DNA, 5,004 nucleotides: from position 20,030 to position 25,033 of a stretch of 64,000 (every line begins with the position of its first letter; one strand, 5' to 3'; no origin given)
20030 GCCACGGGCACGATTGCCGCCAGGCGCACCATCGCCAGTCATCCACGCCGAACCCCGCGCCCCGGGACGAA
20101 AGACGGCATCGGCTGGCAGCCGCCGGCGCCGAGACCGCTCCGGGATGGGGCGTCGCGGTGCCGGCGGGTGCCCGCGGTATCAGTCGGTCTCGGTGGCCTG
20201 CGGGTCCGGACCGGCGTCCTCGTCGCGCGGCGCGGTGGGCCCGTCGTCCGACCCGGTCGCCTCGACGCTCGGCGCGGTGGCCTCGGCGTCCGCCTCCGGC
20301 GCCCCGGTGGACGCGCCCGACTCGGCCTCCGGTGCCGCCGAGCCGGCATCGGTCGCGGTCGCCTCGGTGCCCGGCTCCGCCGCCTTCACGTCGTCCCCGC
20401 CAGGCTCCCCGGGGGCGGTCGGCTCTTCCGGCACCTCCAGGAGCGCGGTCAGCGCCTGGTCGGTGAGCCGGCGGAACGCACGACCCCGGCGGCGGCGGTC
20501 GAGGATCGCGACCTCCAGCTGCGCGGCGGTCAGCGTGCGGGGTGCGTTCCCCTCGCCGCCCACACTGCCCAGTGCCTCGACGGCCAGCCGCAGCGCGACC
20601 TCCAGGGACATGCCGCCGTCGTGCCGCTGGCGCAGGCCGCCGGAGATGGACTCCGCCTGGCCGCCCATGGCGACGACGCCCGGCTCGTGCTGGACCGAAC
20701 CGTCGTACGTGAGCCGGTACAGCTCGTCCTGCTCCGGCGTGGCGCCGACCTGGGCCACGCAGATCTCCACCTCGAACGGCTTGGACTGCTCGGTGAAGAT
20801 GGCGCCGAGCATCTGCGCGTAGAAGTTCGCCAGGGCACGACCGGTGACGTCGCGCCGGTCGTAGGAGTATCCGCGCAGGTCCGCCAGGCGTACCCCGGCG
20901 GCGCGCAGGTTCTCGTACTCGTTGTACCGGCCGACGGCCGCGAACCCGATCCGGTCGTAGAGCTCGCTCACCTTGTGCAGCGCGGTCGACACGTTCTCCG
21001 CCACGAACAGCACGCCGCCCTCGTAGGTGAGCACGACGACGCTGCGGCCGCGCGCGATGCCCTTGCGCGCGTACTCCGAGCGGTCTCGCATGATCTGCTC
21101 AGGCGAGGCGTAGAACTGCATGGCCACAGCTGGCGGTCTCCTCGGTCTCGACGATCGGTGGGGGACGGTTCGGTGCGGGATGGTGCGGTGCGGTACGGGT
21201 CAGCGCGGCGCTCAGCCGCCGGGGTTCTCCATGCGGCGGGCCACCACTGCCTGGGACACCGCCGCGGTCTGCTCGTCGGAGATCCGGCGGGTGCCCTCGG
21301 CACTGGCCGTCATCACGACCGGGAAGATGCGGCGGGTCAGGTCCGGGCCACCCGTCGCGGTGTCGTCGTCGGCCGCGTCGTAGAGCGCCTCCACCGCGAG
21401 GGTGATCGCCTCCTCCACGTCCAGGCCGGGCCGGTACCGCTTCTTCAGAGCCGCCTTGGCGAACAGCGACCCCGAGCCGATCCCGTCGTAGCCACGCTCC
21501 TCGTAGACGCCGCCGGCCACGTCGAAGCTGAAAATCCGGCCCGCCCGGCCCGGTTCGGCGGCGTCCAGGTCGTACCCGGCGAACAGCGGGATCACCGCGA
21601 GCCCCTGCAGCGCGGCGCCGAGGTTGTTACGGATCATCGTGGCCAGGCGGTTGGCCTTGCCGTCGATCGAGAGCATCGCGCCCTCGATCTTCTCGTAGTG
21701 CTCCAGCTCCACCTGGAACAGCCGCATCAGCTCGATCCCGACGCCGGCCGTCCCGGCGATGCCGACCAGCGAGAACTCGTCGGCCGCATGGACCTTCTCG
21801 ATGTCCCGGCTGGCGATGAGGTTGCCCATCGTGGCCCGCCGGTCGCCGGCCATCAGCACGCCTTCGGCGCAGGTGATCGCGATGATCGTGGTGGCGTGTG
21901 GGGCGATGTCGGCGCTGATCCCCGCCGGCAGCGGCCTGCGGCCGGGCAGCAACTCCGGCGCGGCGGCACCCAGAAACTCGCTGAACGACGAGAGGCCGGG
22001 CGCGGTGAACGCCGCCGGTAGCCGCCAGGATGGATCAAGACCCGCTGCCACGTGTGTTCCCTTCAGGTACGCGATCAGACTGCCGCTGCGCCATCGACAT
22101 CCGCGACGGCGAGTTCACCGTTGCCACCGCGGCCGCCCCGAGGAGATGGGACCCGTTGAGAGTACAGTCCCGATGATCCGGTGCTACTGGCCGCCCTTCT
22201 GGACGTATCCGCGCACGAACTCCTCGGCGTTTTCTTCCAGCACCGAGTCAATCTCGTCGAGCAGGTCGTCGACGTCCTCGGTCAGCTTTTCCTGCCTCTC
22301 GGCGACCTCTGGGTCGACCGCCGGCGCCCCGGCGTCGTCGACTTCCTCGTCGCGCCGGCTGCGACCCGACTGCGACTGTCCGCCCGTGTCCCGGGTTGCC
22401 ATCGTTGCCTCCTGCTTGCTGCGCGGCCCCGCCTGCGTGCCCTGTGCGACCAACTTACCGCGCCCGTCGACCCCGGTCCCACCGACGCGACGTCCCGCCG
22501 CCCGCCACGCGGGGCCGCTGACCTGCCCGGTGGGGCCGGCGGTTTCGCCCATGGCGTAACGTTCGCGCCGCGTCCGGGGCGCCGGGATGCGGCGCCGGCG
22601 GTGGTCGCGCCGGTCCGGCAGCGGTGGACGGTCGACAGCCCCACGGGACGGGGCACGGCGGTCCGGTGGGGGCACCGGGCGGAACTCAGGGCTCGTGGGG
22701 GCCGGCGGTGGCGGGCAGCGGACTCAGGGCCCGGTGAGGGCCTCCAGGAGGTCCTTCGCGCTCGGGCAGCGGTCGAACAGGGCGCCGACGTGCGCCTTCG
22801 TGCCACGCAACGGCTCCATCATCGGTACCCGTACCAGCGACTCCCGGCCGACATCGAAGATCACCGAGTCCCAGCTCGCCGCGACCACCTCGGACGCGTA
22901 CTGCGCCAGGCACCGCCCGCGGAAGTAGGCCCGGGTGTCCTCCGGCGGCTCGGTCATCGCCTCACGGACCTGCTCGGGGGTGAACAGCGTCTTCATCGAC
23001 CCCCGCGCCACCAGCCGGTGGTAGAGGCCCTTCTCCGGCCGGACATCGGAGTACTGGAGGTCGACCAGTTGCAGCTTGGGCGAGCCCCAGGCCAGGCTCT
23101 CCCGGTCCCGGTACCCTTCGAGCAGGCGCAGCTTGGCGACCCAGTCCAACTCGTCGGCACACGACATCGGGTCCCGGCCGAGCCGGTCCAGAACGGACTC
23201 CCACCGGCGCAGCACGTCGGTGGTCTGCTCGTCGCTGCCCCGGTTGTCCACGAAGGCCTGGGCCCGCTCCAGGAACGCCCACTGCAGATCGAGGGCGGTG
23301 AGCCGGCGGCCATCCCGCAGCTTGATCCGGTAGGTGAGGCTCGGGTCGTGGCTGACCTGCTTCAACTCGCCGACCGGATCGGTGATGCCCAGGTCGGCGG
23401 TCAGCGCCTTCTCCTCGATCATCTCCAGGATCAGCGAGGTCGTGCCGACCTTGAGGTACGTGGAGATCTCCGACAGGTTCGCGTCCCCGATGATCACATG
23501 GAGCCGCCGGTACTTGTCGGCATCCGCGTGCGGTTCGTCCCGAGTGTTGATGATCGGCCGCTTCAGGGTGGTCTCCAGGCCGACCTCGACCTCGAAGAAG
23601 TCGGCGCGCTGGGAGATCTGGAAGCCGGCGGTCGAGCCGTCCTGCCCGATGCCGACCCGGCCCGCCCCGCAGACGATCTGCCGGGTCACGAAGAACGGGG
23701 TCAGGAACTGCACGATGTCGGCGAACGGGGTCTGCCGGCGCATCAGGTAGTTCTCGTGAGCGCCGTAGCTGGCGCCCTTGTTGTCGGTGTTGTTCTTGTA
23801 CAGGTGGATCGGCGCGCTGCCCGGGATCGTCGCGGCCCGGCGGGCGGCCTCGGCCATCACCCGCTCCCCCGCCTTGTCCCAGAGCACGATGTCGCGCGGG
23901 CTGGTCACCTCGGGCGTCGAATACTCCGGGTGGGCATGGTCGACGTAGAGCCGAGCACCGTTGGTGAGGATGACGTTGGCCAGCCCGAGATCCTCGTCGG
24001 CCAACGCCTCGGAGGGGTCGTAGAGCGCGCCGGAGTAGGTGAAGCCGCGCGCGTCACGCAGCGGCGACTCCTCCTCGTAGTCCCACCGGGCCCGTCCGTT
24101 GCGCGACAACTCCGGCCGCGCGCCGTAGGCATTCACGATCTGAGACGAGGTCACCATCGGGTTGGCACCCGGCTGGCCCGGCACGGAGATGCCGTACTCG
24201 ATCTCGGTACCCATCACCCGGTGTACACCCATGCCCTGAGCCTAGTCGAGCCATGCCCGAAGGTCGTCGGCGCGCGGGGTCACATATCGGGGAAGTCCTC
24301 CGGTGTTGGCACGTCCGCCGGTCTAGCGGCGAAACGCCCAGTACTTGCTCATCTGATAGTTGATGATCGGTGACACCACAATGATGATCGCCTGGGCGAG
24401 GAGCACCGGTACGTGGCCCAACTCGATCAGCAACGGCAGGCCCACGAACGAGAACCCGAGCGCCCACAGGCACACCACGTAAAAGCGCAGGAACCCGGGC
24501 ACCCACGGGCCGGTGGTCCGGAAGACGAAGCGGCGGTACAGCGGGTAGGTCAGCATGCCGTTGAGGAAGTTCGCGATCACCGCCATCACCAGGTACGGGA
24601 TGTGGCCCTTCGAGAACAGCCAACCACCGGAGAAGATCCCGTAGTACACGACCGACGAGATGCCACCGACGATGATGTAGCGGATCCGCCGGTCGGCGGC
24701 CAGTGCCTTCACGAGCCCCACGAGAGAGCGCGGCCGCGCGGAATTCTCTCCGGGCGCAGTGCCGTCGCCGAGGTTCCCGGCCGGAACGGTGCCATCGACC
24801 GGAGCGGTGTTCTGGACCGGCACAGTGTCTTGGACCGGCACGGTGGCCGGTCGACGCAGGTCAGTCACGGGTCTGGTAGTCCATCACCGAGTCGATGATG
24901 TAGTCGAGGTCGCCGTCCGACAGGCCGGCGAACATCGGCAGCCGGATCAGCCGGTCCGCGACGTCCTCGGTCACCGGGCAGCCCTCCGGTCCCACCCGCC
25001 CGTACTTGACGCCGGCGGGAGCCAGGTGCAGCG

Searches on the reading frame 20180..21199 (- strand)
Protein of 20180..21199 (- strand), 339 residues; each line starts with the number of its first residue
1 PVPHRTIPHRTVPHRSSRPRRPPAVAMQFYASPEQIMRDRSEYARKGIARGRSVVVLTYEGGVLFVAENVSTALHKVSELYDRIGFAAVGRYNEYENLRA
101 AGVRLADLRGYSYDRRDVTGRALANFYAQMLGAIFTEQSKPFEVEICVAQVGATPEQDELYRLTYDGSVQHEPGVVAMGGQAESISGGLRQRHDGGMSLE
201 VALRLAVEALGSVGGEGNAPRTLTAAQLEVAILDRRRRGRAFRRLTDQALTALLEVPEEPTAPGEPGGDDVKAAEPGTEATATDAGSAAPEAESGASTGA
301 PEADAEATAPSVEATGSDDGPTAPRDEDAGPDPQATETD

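Call 8: search_protein_families(library=pfam, proteins=[window:20180-21199:-], max_evalue=0.001)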
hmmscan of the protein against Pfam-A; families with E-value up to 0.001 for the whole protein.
window:20180-21199:- (339 aa): 1 family
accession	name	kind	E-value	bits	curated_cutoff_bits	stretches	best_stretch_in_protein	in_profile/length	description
PF00227.31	Proteasome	-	2.8e-15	56.9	22.4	1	49-214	2-174/189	Proteasome subunit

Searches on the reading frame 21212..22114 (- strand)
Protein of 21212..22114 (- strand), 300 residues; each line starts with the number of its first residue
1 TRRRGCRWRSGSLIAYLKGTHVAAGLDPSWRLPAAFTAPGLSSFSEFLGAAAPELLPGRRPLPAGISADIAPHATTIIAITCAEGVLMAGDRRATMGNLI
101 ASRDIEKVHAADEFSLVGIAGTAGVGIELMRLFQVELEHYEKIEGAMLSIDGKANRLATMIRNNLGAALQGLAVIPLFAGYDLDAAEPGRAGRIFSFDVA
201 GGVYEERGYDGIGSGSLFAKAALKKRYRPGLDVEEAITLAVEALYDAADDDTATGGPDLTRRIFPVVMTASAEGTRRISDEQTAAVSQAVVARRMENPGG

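Call 8: search_protein_families(library=pfam, proteins=[window:21212-22114:-], max_evalue=0.001)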
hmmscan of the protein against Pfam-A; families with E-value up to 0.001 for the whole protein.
window:21212-22114:- (300 aa): 1 family
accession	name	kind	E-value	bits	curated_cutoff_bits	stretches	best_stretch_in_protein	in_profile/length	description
PF00227.31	Proteasome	-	1.1e-36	126.8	22.4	1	73-256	3-182/189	Proteasome subunit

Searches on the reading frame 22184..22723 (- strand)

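Call 8: search_protein_families(library=pfam, proteins=[window:22184-22723:-], max_evalue=0.001)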
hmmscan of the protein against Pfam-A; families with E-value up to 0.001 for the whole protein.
window:22184-22723:- (179 aa): 1 family
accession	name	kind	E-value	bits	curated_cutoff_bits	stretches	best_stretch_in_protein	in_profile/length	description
PF05639.16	Pup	-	2.7e-30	105.5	27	1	111-179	1-69/69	Pup-like protein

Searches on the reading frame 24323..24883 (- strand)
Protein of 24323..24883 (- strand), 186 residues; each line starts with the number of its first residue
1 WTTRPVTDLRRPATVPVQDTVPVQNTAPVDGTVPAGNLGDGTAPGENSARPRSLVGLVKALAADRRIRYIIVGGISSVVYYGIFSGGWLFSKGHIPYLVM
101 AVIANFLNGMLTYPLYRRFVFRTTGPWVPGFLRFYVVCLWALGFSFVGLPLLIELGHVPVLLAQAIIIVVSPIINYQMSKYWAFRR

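Call 8: search_protein_families(library=pfam, proteins=[window:24323-24883:-], max_evalue=0.001)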
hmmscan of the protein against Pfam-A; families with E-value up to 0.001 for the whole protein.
window:24323-24883:- (186 aa): 1 family
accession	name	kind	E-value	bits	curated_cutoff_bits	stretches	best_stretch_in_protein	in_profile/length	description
PF04138.20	GtrA_DPMS_TM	-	3.5e-15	56.7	26.1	1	68-184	1-117/117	GtrA/DPMS, transmembrane domain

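Call 46: search_protein_families(library=ncbifam, proteins=[window:24323-24883:-], max_evalue=0.001)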
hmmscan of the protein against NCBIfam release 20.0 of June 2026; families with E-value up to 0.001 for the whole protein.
window:24323-24883:- (186 aa): 0 families
